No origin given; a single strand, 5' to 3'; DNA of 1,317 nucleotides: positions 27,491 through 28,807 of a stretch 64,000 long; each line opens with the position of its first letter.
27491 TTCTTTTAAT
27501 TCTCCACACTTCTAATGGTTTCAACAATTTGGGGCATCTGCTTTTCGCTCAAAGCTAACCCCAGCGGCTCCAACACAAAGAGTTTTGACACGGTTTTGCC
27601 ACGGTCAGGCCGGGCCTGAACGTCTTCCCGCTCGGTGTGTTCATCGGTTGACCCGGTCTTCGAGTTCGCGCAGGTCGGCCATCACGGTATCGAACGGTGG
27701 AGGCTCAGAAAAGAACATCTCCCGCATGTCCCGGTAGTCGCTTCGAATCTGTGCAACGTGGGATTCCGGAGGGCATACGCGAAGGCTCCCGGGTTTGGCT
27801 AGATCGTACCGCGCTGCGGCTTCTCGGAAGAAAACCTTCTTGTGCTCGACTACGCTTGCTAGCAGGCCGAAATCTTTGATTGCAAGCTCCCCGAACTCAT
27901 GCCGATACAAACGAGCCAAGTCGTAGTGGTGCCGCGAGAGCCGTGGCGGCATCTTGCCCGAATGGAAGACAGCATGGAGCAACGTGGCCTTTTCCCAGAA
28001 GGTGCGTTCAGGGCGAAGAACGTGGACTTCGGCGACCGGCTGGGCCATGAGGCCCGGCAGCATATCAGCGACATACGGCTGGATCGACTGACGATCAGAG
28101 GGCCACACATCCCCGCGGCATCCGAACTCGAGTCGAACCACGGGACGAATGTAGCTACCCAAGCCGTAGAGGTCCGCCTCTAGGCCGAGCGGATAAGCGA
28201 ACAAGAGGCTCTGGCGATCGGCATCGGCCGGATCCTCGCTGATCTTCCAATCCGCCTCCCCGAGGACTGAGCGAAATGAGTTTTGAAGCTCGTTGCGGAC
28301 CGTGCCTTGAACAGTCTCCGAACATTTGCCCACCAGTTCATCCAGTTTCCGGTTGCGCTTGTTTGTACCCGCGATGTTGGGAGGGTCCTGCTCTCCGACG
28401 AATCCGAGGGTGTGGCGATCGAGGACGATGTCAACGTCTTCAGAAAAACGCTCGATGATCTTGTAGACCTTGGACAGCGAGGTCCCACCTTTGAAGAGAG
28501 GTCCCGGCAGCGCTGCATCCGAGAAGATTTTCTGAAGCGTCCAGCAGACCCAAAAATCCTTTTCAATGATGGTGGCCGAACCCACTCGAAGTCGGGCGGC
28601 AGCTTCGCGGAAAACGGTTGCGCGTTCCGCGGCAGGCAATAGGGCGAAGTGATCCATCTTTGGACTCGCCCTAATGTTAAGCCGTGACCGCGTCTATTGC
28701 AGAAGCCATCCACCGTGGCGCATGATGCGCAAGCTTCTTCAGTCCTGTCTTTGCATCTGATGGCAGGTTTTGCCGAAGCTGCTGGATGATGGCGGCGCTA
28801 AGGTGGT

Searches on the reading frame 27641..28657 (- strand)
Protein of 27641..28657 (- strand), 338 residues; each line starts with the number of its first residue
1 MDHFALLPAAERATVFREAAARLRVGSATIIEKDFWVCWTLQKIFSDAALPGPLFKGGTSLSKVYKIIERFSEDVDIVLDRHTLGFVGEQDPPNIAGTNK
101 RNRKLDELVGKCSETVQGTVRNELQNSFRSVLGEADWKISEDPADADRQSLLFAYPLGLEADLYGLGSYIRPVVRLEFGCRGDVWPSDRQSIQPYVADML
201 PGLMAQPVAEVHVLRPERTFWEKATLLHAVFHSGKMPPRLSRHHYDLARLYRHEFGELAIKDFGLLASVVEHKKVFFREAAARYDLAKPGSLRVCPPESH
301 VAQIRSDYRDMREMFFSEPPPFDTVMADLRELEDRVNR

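Call 82: search_protein_families(library=pfam, max_evalue=0.001, proteins=[window:27641-28657:-])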
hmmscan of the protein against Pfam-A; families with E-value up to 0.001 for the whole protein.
window:27641-28657:- (338 aa): 1 family
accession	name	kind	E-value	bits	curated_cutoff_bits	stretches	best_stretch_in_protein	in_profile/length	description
PF08843.17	AbiEii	-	5.5e-35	121.8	22.5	1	54-327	16-237/238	Nucleotidyl transferase AbiEii toxin, Type IV TA system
